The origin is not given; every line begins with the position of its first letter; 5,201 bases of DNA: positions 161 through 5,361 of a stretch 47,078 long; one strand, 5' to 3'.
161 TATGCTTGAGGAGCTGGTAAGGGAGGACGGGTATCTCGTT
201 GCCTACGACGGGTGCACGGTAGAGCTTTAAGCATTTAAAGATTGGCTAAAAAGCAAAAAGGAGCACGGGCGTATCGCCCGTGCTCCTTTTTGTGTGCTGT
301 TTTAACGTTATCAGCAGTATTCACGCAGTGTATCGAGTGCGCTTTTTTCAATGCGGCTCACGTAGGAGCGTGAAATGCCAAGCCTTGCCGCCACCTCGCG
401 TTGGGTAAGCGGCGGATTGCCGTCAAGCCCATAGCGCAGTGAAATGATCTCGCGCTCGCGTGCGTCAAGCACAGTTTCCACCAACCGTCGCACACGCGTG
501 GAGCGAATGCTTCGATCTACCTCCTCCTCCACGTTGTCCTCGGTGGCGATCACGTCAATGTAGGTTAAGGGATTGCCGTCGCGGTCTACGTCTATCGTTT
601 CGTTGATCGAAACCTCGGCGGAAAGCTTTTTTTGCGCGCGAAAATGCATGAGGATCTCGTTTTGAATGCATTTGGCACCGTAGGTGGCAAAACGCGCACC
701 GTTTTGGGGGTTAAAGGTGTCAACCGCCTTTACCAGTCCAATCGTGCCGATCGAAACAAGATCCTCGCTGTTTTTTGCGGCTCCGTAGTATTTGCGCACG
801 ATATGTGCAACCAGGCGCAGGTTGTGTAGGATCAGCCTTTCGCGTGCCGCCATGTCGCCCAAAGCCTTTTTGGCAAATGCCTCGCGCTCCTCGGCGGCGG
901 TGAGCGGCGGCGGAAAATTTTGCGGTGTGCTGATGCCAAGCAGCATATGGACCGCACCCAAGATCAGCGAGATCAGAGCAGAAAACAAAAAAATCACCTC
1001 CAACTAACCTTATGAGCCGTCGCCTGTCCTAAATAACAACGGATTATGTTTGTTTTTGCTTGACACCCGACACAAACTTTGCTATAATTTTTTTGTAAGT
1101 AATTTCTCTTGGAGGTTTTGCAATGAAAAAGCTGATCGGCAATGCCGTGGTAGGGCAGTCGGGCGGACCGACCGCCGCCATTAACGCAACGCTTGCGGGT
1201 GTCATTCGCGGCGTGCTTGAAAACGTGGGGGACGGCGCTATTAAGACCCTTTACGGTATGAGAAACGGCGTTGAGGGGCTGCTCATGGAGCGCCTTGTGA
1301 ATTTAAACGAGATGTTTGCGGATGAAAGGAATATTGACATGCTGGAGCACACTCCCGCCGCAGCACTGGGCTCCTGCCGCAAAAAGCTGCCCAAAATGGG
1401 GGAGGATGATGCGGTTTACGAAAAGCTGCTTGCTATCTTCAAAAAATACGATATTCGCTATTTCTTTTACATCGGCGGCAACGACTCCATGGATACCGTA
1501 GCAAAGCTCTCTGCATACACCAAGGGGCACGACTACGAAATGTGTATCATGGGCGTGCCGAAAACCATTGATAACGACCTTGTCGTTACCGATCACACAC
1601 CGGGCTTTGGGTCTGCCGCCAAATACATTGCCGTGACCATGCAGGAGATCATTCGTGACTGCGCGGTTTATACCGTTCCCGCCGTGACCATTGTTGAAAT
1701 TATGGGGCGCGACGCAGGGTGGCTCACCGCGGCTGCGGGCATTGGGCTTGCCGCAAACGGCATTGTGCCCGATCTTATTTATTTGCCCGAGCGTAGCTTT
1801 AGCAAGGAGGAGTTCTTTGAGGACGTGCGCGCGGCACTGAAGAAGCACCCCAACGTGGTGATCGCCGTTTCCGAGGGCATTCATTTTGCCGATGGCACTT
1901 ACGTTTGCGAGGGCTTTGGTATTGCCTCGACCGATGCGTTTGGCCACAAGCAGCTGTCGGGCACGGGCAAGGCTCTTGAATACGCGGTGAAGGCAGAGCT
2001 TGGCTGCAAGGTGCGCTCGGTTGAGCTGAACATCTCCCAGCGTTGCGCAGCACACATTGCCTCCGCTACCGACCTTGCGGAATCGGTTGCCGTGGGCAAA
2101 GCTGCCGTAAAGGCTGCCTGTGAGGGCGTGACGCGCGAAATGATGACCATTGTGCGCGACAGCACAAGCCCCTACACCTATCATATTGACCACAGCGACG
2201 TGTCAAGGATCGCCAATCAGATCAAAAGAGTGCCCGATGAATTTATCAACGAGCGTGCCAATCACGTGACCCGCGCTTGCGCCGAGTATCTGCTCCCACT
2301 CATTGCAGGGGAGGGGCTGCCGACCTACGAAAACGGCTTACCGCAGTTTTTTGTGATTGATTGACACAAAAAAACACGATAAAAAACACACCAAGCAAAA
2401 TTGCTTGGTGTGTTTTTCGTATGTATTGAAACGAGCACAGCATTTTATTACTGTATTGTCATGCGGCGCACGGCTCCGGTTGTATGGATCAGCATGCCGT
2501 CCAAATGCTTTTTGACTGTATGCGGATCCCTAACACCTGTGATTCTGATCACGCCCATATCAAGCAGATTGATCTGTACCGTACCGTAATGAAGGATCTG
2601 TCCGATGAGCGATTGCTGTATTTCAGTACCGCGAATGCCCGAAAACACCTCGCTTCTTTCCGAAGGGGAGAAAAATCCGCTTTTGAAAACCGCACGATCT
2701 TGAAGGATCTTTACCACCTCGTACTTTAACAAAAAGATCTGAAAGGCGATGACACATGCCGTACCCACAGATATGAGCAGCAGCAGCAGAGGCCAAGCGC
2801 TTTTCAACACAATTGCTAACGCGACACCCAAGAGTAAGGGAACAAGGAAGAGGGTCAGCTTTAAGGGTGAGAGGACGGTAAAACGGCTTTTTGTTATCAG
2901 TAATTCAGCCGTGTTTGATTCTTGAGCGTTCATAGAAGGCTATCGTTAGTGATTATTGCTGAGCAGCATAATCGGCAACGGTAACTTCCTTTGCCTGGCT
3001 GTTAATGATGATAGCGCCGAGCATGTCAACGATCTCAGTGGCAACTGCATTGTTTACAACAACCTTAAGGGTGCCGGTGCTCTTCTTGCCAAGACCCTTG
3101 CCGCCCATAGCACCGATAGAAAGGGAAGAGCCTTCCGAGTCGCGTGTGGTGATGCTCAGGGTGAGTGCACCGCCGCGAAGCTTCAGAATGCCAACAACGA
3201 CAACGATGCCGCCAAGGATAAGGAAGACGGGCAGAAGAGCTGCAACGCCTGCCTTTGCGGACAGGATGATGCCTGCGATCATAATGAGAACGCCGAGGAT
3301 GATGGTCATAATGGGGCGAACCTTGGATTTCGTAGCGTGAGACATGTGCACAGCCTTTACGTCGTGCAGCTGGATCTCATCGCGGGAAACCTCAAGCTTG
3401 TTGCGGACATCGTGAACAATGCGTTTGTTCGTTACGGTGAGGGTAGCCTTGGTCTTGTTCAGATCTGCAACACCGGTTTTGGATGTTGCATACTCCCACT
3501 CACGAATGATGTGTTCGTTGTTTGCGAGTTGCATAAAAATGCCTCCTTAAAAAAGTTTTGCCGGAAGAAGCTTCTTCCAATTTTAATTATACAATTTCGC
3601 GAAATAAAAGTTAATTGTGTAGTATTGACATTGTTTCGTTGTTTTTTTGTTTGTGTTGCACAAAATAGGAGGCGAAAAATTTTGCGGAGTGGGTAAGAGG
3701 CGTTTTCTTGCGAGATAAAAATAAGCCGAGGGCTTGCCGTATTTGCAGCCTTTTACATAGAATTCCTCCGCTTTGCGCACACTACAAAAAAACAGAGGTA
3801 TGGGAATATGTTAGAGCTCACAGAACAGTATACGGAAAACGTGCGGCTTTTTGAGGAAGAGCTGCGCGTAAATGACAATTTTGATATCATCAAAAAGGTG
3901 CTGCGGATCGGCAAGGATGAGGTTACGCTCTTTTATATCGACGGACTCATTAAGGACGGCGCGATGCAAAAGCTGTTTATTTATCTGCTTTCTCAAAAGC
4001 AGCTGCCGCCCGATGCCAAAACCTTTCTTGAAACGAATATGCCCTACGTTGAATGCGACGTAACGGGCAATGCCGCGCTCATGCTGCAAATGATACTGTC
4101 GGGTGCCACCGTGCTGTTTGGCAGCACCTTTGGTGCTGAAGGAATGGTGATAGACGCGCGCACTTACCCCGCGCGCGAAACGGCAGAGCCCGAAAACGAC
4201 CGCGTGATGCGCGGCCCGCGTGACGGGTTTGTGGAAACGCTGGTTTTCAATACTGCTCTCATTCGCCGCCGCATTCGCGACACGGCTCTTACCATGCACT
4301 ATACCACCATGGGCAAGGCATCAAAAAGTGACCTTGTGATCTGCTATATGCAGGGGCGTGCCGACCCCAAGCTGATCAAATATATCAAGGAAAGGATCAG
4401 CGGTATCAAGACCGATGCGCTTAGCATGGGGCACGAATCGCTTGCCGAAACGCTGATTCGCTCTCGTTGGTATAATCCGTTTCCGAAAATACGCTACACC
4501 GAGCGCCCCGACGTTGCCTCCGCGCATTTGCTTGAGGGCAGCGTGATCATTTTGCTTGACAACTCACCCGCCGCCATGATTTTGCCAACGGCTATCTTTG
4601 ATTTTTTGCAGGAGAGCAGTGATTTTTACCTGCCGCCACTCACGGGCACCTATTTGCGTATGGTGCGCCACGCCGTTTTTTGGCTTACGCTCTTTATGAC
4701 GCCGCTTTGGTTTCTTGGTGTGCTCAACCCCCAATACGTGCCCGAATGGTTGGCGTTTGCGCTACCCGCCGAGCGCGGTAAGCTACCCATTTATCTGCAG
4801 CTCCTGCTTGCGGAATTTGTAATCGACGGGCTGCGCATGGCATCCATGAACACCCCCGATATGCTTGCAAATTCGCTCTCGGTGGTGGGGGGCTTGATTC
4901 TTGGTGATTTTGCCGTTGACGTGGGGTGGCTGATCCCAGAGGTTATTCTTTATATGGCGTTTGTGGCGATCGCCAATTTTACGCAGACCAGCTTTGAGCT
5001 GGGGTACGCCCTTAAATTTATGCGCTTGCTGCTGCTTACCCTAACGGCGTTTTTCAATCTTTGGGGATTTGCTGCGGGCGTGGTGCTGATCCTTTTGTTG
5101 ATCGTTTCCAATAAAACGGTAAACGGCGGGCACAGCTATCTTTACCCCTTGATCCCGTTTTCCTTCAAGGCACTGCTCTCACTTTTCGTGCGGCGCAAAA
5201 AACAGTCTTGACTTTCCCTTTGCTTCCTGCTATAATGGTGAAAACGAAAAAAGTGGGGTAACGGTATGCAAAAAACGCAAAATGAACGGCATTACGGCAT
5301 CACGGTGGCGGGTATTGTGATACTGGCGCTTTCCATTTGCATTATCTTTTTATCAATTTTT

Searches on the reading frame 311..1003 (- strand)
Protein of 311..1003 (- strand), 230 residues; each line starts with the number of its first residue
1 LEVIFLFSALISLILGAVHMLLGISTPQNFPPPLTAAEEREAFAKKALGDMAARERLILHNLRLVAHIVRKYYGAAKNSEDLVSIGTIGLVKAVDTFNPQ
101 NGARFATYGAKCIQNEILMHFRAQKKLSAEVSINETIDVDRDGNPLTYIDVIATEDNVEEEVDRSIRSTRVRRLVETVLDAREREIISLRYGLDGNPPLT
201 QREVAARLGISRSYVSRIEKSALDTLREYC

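Call 12: search_protein_families(library=pfam, proteins=[window:311-1003:-], max_evalue=0.001)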
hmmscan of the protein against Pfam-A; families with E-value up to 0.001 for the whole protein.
window:311-1003:- (230 aa): 6 families
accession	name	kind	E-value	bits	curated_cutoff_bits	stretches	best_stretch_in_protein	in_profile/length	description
PF04545.22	Sigma70_r4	-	8.1e-17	60.9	24.1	1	178-228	4-50/50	Sigma-70, region 4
PF04542.20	Sigma70_r2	-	1.4e-16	60.5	24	1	57-126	1-70/71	Sigma-70 region 2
PF01381.28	HTH_3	-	1e-06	29.1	23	1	199-220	10-31/55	Helix-turn-helix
PF13560.12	HTH_31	-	2.3e-05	25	27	1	199-220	15-36/64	Helix-turn-helix domain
PF13412.12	HTH_24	-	4.3e-05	23.5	21.9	1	193-217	12-36/48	Winged helix-turn-helix DNA-binding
PF12802.13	MarR_2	-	4.7e-05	23.9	27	1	193-218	14-40/61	MarR family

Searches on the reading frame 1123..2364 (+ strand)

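Call 12: search_protein_families(library=pfam, proteins=[window:1123-2364:+], max_evalue=0.001)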
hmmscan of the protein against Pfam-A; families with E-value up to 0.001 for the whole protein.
window:1123-2364:+ (413 aa): 1 family
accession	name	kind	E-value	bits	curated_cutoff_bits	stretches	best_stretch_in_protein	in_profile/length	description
PF00365.25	PFK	-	8.5e-54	183.2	30.9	1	9-298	3-274/277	Phosphofructokinase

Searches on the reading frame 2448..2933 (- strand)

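Call 12: search_protein_families(library=pfam, proteins=[window:2448-2933:-], max_evalue=0.001)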
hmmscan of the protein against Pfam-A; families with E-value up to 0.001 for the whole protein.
window:2448-2933:- (161 aa): 1 family
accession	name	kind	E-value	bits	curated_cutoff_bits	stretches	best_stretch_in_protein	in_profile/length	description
PF03703.20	bPH_2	-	5.9e-05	23.7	22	1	79-144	11-78/78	Bacterial PH domain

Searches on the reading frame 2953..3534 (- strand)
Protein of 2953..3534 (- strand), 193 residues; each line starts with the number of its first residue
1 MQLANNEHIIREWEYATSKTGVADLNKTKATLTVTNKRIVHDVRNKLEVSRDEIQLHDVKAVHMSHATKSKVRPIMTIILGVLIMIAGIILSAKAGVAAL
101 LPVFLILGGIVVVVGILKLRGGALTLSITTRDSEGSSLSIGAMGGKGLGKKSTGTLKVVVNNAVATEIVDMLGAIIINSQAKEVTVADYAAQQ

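Call 12: search_protein_families(library=pfam, proteins=[window:2953-3534:-], max_evalue=0.001)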
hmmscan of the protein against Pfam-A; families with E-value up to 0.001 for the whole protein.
window:2953-3534:- (193 aa): 1 family
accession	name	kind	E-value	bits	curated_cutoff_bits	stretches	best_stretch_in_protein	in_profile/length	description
PF19744.4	DUF6232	-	6.7e-05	23.8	27.4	1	45-134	6-94/117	Family of unknown function (DUF6232)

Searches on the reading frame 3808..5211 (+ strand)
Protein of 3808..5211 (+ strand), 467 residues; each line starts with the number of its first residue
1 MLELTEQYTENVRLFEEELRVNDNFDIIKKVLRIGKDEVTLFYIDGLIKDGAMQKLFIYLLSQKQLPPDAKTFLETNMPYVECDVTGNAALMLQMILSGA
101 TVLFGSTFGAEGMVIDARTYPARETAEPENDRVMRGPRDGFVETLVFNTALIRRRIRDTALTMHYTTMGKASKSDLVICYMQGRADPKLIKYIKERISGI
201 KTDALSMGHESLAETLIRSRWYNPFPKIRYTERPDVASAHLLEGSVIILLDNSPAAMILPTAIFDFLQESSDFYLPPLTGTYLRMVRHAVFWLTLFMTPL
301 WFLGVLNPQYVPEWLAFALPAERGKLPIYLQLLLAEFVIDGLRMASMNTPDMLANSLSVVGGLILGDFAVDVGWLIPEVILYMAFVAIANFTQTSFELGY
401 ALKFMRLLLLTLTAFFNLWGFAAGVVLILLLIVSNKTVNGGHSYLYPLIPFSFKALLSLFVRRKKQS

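Call 12: search_protein_families(library=pfam, proteins=[window:3808-5211:+], max_evalue=0.001)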
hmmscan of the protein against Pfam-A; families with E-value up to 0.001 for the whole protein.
window:3808-5211:+ (467 aa): 1 family
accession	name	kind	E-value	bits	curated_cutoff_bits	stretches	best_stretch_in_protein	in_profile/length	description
PF03323.18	GerA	-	5.1e-134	447.7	27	1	21-464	7-456/466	Bacillus/Clostridium GerA spore germination protein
